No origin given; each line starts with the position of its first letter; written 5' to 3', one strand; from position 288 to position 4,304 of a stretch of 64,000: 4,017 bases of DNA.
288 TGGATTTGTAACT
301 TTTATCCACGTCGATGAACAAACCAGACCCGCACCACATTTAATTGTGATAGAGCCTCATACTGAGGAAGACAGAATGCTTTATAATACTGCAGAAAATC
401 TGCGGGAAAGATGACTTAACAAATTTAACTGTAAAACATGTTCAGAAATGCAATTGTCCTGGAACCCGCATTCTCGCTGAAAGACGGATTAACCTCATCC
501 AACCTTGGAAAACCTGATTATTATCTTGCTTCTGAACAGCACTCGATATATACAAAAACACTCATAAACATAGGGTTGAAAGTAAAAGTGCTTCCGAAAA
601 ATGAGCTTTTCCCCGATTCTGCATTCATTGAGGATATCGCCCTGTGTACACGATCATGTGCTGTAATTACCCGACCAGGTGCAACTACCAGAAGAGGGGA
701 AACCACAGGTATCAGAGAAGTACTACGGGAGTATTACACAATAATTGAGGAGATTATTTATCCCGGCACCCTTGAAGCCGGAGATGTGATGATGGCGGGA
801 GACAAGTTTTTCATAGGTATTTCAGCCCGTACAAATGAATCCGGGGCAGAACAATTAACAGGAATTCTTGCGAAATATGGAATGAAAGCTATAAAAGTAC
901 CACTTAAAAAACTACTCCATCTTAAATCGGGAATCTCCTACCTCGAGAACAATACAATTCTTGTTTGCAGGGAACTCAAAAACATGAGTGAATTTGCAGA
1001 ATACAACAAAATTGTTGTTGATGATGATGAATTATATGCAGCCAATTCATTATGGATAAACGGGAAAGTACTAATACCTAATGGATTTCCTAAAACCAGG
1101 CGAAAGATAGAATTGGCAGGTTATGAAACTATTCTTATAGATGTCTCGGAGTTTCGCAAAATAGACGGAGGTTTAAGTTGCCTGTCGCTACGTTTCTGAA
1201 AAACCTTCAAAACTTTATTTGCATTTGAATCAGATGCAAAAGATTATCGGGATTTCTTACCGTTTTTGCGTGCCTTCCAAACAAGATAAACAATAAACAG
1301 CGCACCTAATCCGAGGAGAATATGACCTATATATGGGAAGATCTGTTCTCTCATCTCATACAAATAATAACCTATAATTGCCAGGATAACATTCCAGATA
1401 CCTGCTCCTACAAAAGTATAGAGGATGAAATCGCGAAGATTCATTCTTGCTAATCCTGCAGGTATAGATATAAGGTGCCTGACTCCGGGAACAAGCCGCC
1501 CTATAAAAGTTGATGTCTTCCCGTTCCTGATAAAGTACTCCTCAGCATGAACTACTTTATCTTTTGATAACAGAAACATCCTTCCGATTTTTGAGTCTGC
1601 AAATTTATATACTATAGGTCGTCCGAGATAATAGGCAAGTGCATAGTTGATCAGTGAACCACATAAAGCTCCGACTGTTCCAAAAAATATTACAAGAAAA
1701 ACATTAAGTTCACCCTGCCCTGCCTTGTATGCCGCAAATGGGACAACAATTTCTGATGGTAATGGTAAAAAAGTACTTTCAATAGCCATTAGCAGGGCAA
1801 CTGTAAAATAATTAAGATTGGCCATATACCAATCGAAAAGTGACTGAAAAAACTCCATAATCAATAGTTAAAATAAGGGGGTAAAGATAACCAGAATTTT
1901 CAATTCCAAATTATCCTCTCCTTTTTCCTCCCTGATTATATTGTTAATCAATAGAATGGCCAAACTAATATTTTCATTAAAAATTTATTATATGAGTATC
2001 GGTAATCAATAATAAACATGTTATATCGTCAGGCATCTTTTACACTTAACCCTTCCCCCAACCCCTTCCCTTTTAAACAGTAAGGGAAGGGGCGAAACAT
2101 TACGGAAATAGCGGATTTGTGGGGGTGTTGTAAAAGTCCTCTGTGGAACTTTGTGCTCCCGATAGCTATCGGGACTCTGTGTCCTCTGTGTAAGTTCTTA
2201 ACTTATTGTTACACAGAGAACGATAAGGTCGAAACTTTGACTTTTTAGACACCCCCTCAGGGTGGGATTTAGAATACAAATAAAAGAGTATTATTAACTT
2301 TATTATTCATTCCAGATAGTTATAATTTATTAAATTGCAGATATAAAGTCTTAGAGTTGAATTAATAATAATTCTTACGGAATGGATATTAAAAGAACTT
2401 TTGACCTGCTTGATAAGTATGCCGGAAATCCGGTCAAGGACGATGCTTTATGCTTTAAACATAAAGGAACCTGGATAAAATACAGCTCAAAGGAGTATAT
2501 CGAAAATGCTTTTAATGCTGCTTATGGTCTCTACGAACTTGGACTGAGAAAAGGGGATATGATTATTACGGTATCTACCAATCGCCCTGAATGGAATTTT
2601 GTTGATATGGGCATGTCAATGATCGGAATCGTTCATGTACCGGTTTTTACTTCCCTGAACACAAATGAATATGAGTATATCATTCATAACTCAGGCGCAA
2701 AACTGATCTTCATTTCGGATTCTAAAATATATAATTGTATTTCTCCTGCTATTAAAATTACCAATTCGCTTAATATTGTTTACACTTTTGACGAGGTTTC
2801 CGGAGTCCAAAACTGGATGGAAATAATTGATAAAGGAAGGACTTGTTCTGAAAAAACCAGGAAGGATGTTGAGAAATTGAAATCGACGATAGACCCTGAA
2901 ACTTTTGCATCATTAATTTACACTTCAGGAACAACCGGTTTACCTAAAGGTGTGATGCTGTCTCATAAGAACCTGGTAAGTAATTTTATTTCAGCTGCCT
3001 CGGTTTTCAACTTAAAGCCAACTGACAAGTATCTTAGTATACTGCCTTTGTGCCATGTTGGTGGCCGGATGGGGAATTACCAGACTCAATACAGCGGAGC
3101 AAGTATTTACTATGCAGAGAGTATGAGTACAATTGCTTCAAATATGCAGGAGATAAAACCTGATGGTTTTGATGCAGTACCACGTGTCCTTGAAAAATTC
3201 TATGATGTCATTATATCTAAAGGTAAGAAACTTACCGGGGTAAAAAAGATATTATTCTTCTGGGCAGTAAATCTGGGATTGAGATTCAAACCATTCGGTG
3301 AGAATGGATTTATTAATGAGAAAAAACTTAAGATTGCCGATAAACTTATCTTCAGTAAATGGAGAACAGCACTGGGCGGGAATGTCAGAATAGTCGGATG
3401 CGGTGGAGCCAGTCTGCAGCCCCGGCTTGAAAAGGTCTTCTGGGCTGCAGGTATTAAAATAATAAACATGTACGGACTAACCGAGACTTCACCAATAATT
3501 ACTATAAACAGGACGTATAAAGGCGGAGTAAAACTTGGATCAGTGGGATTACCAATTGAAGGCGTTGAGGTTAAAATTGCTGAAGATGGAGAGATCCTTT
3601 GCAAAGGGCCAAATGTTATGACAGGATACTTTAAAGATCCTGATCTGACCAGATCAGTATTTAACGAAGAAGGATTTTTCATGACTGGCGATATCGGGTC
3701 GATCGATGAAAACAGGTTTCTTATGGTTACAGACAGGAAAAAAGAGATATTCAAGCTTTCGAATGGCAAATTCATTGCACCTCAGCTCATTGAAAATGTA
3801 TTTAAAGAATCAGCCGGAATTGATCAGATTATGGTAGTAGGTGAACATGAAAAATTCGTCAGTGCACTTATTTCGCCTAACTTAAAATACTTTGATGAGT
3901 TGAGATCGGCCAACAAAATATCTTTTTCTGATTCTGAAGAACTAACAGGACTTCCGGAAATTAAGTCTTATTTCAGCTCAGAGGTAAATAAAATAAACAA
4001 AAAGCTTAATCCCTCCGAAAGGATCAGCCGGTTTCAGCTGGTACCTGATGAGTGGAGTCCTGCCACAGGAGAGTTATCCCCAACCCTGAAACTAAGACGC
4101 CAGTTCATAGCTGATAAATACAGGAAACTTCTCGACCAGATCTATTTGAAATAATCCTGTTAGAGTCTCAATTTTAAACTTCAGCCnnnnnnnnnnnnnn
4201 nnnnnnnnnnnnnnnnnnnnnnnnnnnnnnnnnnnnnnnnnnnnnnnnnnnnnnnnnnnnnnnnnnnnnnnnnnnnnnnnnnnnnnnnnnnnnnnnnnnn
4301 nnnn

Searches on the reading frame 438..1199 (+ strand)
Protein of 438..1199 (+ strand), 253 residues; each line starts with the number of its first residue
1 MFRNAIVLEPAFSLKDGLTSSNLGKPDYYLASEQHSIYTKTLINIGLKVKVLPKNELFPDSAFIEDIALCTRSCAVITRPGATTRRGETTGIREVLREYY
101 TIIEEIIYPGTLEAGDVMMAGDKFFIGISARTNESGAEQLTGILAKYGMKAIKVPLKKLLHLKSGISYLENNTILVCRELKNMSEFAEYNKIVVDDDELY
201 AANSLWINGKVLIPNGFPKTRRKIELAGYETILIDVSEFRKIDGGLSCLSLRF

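Call 45: search_protein_families(library=pfam, proteins=[window:438-1199:+], max_evalue=0.0001)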
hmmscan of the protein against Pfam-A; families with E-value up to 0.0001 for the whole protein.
window:438-1199:+ (253 aa): 1 family
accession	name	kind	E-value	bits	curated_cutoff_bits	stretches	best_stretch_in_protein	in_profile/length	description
PF02274.22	ADI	-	3.6e-07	30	22.8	1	105-185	179-265/377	Arginine deiminase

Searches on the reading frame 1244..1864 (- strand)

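Call 45: search_protein_families(library=pfam, proteins=[window:1244-1864:-], max_evalue=0.0001)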
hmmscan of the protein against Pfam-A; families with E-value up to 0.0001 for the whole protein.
window:1244-1864:- (206 aa): 1 family
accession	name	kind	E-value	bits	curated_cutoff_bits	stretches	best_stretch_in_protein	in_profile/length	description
PF09335.16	VTT_dom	-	6.3e-22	78.8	33.9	1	36-166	2-122/123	VTT domain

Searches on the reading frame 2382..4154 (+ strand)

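Call 45: search_protein_families(library=pfam, proteins=[window:2382-4154:+], max_evalue=0.0001)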
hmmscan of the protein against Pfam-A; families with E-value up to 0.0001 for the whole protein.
window:2382-4154:+ (590 aa): 2 families
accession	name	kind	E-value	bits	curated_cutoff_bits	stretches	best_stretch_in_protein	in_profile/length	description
PF00501.34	AMP-binding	-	2.2e-68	231.3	29.9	1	19-417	10-384/384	AMP-binding enzyme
PF23562.2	AMP-binding_C_3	-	6.3e-07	30.2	20.8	1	457-588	4-120/124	AMP-binding enzyme C-terminal domain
